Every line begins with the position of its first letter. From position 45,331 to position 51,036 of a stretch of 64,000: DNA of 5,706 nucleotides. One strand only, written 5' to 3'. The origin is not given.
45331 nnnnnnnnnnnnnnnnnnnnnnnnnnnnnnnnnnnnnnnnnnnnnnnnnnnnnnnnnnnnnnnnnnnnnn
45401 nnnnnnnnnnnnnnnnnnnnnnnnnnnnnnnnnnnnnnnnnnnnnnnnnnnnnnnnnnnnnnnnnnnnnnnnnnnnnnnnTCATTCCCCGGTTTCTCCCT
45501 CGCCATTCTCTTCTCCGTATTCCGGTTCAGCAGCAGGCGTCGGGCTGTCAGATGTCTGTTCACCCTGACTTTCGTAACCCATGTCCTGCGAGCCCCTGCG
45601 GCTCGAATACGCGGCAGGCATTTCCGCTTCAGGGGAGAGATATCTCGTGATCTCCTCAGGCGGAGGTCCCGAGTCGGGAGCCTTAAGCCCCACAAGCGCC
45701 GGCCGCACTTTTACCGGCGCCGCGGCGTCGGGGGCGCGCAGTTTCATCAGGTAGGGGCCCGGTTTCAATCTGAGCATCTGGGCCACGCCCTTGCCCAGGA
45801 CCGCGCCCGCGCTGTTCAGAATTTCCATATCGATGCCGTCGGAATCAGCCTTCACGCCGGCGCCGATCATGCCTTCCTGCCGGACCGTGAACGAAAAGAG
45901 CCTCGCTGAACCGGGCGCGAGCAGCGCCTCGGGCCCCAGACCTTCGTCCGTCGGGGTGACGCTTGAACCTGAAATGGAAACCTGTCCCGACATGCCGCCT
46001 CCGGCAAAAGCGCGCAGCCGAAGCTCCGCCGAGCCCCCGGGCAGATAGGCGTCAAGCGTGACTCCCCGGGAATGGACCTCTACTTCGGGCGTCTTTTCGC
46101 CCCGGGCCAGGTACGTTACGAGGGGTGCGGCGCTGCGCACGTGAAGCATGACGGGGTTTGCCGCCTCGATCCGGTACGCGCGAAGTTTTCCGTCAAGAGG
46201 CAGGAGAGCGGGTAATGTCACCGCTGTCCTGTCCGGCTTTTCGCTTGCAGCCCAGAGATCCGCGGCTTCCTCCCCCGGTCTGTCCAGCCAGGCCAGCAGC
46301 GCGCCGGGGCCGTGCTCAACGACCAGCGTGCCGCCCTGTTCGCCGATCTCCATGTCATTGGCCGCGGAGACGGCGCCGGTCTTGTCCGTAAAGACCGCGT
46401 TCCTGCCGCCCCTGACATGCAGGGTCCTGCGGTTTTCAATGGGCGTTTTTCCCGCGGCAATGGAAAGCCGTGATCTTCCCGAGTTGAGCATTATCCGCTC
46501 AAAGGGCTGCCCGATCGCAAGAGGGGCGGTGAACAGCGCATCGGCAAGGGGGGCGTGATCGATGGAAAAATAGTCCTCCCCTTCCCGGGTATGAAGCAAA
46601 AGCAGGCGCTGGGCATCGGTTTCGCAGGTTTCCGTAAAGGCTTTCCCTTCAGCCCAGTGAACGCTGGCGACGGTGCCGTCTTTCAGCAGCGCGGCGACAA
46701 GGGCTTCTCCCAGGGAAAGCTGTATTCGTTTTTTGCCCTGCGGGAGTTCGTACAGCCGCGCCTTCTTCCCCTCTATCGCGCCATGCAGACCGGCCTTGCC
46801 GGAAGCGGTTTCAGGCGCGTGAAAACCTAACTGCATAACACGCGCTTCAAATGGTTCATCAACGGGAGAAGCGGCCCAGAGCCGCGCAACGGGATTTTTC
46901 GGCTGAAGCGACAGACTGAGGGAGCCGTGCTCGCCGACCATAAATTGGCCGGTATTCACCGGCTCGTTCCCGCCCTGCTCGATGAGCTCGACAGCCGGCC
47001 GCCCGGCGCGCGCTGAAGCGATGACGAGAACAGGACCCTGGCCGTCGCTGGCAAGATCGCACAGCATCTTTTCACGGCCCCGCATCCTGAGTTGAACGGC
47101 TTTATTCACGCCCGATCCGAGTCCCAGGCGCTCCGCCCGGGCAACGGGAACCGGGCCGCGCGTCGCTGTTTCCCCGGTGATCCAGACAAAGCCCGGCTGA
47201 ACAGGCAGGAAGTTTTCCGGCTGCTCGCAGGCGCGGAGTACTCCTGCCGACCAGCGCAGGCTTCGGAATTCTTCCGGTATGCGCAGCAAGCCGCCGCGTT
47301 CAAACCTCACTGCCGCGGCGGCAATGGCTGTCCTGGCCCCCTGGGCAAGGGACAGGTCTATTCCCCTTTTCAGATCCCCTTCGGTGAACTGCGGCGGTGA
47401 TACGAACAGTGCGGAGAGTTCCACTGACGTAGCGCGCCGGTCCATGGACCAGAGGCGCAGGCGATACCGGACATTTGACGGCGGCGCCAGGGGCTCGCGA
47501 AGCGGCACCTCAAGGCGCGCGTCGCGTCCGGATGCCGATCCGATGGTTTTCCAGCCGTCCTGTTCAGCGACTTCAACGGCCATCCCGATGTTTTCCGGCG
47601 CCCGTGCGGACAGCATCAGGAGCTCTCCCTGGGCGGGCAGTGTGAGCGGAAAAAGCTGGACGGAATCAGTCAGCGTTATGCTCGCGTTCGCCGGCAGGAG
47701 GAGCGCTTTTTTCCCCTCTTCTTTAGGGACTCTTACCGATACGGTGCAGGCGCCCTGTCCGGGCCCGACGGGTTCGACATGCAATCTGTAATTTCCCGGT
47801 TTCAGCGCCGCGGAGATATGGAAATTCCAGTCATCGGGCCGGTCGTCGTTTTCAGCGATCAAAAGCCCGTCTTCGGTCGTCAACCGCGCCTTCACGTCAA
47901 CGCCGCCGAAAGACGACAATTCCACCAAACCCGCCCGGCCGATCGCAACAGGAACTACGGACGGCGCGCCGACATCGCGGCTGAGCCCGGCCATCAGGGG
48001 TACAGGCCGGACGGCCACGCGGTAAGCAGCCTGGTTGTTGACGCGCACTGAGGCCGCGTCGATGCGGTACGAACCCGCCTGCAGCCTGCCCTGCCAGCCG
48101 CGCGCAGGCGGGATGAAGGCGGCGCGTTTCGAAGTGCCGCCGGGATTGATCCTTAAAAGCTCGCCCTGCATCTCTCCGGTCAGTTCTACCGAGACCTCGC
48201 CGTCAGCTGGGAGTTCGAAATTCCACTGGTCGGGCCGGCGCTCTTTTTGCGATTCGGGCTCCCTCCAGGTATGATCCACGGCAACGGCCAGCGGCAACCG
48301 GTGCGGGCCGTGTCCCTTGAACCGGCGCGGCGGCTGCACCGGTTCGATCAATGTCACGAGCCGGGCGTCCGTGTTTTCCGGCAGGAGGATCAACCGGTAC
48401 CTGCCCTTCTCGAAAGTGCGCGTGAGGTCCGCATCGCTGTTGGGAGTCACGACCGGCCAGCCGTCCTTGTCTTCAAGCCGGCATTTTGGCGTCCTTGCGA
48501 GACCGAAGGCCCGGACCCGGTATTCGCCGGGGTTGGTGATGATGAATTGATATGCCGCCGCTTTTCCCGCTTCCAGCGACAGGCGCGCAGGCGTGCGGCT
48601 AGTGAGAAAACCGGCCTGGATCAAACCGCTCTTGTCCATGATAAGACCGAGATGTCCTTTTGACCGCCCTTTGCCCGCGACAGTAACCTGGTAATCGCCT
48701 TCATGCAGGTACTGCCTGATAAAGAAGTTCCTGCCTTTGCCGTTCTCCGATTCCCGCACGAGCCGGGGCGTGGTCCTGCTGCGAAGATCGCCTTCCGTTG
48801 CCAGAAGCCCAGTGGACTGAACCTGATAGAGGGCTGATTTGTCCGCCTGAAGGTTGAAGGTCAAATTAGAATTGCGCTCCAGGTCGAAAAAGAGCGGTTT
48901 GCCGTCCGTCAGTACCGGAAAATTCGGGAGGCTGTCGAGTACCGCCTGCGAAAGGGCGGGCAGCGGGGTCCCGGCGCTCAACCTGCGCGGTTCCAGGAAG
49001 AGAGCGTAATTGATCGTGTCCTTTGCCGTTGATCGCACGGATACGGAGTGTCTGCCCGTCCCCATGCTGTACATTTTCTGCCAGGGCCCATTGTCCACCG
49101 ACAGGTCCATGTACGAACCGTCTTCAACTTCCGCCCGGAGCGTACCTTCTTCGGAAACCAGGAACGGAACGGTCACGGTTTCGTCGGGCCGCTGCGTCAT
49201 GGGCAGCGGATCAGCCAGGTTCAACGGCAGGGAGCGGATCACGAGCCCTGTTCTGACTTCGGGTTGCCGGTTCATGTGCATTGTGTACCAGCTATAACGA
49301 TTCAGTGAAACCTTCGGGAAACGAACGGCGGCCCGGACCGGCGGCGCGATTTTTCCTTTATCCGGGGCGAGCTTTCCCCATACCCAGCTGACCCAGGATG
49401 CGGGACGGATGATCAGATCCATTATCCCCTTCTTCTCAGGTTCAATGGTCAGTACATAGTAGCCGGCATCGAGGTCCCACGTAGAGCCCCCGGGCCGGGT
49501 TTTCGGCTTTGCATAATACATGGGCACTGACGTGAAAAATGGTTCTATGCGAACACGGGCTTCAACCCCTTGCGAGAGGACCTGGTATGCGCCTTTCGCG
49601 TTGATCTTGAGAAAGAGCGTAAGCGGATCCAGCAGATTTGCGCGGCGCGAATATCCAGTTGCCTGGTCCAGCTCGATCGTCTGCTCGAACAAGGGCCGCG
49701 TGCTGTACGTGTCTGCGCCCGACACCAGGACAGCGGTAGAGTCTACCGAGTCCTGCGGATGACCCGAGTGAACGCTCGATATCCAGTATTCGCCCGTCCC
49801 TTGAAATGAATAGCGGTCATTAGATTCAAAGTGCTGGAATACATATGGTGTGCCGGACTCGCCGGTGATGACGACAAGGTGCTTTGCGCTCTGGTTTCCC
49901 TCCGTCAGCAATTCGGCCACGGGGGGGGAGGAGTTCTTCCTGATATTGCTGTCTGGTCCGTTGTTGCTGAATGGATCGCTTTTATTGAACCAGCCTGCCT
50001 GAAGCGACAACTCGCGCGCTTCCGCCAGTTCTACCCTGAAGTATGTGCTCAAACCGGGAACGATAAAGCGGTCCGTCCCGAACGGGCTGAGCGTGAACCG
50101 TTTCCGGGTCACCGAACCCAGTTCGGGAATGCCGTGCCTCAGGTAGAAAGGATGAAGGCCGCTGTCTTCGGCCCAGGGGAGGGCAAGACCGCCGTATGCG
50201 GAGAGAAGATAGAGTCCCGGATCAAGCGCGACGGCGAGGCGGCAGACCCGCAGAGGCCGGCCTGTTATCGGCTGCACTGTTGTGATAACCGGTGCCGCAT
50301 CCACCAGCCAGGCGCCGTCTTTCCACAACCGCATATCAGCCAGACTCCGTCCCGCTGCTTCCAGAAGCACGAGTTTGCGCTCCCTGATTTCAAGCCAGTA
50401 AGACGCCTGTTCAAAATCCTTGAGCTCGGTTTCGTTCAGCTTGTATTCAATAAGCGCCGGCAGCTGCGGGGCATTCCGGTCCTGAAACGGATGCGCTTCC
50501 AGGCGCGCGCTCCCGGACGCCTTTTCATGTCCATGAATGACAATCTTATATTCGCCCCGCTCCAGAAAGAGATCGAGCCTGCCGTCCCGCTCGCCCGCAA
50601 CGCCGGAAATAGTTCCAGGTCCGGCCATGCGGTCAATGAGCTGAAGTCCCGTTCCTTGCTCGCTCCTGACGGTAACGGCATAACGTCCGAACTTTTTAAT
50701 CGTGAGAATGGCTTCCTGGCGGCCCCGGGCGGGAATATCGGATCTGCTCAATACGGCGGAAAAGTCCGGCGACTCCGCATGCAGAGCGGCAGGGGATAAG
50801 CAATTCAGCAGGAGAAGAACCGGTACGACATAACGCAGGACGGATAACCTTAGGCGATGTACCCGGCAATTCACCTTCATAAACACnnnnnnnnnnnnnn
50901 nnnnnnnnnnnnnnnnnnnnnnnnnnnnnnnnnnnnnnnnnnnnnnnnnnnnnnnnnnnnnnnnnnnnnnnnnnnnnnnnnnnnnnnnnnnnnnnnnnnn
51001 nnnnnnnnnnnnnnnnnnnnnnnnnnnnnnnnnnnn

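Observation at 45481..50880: Architecture of the ~1800-aa protein: many degenerate PPC-like beta-sandwich modules and an acidic tail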

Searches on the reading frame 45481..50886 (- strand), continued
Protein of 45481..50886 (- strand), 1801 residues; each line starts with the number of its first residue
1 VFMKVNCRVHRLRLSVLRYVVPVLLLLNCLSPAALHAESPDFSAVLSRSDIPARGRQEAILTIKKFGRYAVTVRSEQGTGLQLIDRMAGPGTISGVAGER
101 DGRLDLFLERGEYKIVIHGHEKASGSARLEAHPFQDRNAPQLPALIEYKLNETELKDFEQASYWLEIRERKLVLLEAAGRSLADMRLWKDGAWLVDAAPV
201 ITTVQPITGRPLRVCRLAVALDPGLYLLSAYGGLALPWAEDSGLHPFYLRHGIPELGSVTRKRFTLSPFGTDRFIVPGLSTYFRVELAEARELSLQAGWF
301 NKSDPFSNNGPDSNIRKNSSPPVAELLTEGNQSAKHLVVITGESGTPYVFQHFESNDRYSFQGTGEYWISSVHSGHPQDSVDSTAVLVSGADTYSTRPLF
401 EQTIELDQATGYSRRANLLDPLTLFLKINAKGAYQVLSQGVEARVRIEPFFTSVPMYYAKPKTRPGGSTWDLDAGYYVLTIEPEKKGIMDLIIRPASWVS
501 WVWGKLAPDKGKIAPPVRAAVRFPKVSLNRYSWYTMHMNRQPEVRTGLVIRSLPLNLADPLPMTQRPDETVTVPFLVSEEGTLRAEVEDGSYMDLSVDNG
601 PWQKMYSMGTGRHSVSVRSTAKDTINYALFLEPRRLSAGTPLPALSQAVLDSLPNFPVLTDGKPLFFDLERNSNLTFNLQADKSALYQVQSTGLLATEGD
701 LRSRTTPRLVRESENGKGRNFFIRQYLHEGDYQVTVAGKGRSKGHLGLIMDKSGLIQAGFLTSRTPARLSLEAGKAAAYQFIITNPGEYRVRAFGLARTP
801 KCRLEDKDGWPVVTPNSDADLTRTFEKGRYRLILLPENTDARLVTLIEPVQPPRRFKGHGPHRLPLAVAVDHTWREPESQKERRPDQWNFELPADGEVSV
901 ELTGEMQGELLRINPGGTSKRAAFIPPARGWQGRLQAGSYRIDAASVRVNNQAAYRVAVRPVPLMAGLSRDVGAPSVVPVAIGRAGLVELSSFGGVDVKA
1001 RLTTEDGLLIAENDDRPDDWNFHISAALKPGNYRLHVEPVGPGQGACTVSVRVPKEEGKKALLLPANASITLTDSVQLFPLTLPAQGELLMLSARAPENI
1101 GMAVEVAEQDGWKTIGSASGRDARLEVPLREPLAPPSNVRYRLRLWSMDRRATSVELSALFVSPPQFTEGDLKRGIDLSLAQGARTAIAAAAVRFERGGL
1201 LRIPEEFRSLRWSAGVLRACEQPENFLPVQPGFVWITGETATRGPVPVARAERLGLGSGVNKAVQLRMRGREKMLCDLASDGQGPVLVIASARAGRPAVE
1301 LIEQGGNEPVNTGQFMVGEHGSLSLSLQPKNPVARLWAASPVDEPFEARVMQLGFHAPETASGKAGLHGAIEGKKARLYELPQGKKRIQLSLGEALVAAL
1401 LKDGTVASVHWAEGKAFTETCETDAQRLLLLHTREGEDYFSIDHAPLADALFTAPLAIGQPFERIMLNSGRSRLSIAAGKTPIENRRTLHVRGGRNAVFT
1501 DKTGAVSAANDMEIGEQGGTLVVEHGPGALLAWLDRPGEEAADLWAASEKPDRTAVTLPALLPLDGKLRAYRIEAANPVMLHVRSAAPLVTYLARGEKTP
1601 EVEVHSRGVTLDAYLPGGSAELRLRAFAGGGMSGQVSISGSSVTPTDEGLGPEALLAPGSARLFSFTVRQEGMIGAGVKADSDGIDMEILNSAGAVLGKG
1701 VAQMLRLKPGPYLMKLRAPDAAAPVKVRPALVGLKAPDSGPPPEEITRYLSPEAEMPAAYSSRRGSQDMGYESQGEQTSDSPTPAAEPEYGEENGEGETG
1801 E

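Call 88: search_protein_families(library=pfam, proteins=[P0383, P0399, P0397, P0407], max_evalue=0.01)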
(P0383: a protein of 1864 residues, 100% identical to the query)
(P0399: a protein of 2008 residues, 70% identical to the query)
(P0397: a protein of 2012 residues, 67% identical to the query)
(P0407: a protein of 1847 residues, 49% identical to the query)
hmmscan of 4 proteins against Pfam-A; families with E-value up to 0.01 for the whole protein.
P0383 (1864 aa): 1 family
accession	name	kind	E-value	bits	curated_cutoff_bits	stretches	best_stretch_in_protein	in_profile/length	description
PF07007.17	LprI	-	1e-08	35.9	22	1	24-111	1-104/106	Lysozyme inhibitor LprI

P0399 (2008 aa): 2 families
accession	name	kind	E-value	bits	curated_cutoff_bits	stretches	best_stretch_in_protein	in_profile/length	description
PF07007.17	LprI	-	2.3e-09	38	22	1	23-112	1-106/106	Lysozyme inhibitor LprI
PF00691.25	OmpA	-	1e-08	35.8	27.2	1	1148-1224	3-80/98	OmpA family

P0397 (2012 aa): 2 families
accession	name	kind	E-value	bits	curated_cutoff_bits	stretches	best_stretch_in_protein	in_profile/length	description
PF07007.17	LprI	-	8.7e-10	39.4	22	1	24-113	1-106/106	Lysozyme inhibitor LprI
PF00691.25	OmpA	-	2.6e-06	28.1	27.2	1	1163-1238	6-82/98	OmpA family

P0407 (1847 aa): 2 families
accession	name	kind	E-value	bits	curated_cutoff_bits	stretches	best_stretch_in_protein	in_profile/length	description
PF07007.17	LprI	-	3.3e-08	34.3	22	1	20-109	1-106/106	Lysozyme inhibitor LprI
PF04151.21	PPC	-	0.00035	21.8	25.9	0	960-977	3-20/70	Bacterial pre-peptidase C-terminal domain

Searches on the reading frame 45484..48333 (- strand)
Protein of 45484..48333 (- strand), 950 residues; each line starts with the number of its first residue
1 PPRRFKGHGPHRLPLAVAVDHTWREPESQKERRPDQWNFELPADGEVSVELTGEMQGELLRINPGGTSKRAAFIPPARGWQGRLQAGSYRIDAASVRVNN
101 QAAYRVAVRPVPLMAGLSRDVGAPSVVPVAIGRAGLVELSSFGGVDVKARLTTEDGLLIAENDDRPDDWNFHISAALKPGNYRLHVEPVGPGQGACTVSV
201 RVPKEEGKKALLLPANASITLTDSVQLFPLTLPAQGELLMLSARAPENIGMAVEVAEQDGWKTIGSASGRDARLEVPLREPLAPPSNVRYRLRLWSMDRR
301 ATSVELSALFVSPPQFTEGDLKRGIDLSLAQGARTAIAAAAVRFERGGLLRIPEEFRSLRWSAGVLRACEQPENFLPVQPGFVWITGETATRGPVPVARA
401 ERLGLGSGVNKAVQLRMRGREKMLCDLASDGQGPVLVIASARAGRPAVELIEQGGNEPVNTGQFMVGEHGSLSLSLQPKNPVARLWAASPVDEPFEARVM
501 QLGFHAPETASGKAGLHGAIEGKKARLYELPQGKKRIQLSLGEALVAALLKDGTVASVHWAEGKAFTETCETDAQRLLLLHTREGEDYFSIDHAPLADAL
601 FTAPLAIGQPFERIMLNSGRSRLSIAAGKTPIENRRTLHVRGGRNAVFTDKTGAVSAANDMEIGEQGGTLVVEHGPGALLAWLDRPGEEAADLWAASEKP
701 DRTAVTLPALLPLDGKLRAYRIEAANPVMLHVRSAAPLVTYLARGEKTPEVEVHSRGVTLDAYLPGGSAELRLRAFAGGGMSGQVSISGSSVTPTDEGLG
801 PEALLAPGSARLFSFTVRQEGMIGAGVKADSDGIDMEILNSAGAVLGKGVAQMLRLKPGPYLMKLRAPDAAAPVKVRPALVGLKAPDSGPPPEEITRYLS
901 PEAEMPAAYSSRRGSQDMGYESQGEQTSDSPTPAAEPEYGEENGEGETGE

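Call 21: predict_structure(alignment_id=A4)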
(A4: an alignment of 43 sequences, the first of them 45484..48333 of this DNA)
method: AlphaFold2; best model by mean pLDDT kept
length: 950 residues; sequences in the alignment: 43
mean_pLDDT: 86.3   pTM: 0.72
mean pLDDT of the five models: 86.3, 85.5, 85.4, 85.3, 85.1
residues with pLDDT >= 90: 599; 70-90: 248; 50-70: 51; < 50: 52
segments of 3 or more residues with pLDDT < 50: 164-166, 903-950
pLDDT, mean of each block of 10 residues (from residue 1): 73 93 86 93 96 95 92 93 96 91 94 94 92 90 84 79 60 87 89 84 93 93 94 92 92 87 89 93 87 91 94 95 90 76 94 91 93 90 88 81 93 86 89 92 92 83 90 93 91 84 91 78 93 94 96 94 94 95 94 90 90 92 88 79 92 90 89 93 82 68 90 91 92 93 83 90 90 86 94 94 92 94 92 90 85 91 92 93 72 68 42 33 32 36 35
secondary structure, 60 per line:
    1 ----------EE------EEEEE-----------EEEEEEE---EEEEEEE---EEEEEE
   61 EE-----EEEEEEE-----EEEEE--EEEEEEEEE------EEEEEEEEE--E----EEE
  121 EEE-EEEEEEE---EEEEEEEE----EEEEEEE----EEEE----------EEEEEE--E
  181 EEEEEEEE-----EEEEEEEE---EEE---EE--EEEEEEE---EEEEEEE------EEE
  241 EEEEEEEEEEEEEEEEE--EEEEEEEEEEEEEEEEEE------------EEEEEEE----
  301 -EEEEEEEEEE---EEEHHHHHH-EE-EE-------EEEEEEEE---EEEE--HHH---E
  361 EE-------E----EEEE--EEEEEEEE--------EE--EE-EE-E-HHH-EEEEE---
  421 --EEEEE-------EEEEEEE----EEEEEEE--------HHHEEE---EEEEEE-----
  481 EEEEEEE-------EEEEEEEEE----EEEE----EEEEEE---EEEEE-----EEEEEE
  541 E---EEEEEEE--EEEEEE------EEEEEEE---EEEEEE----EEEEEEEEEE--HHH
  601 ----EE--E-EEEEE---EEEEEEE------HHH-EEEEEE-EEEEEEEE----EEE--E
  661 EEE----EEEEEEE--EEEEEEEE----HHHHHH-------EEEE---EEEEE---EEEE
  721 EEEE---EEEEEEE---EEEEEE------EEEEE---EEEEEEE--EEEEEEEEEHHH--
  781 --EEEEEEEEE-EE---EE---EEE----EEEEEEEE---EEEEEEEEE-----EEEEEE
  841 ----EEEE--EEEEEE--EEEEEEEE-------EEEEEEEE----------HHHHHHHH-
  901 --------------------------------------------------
elements in order (helices of 4 or more, strands of 3 or more residues): E19-23 E35-41 E45-51 E55-62 E68-74 E80-84 E87-95 E102-110 E118-123 E125-131 E135-142 E147-153 E158-161 E172-177 E180-188 E194-201 E205-207 E215-221 E225-231 E238-257 E260-277 E290-296 E302-311 E315-317 H318-323 E337-344 E348-351 E360-362 E375-378 E381-388 E413-417 E423-427 E435-441 E446-452 E464-466 E470-475 E481-487 E495-503 E508-511 E516-521 E525-529 E535-541 E545-551 E554-559 E566-572 E576-581 E586-595 E611-615 E619-625 E636-641 E643-650 E655-657 E660-663 E668-674 E677-684 H689-694 E702-705 E709-713 E717-724 E728-734 E738-743 E750-754 E758-764 E767-775 E783-791 E803-805 E810-817 E821-829 E835-840 E845-848 E851-856 E859-866 E874-881 H892-899

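Call 26: fold_search(model_id=the predicted structure, library=pdb)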
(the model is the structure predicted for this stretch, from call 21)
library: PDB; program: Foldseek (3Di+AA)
matches with E <= 10: 1469; with E <= 0.001: 47
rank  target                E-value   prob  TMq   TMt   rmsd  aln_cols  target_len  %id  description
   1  3prx_B                3.8e-08  0.94  0.09  0.07  39.6      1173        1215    8  Structure of Complement C5 in Complex with CVF and SSL7 (released 2011-01-19)
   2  3pvm_B                1.8e-07  0.84  0.08  0.07  40.3      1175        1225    8  Structure of Complement C5 in Complex with CVF (released 2011-01-19)
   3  9fly_A                6.1e-07  0.54  0.06  0.06  97.0      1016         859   10  CryoEM structure of the base (4151-5009) in the grappling hook protein A (GhpA) in the bacterium Aureispira sp. CCB-QB (released 2024-10-16)
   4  2qqk_A                2.4e-06  1.00  0.09  0.14  18.8       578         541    7  Neuropilin-2 a1a2b1b2 Domains in Complex with a Semaphorin-Blocking Fab (released 2007-11-20)
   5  5iku                  3.9e-06  1.00  0.11  0.35  14.6       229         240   14  Crystal structure of the Hathewaya histolytica ColG tandem collagen-binding domain s3as3b in the presence of calcium at  (released 2017-03-15)
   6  9vvr_S                5.6e-06  0.30  0.06  0.07  32.3       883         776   10  Structure of the bacteriophage E1004 tail (released 2025-11-12)
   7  9u61_E                7.1e-06  0.44  0.07  0.06  40.7      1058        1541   10  CP/MBL pathways C3 convertase C4b2a and C3 complex (released 2026-01-14)
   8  9vvr_d                8.1e-06  0.20  0.06  0.06  35.9       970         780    9  Structure of the bacteriophage E1004 tail (released 2025-11-12)
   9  9en2_A                1.2e-05  1.00  0.11  0.28  10.2       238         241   14  Crystal structure of the metalloproteinase enhancer PCPE-1 complexed with nanobodies VHH-H4 and VHH-I5 (released 2024-07-03)
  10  9u60_E                1.4e-05  0.51  0.08  0.07  36.8      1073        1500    9  C3 convertases zymogen C4b2 in loading state (released 2026-01-14)
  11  8dh8_A                2.0e-05  0.35  0.06  0.08  38.2       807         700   11  Leptin-bound leptin receptor complex-full ECD (released 2023-04-19)
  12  8ziy_A                3.9e-05  0.99  0.09  0.14  23.0       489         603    8  trypsinogen-EP-E574A (released 2025-05-21)
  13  8ivx_A                1.3e-04  0.99  0.11  0.20  17.5       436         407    9  Crystal structure of NRP2 in complex with aNRP2-14 Fab fragment (released 2023-07-12)
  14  9qxq                  1.3e-04  0.72  0.07  0.06  36.7       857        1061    8  native structure of full-length pesticidal protein Cry1Ca18 at pH9, from crystals formed in vivo (released 2026-02-11)
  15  8zj4_A                1.6e-04  0.94  0.09  0.12  22.7       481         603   11  trypsinogen-EP-N619A (released 2025-05-21)
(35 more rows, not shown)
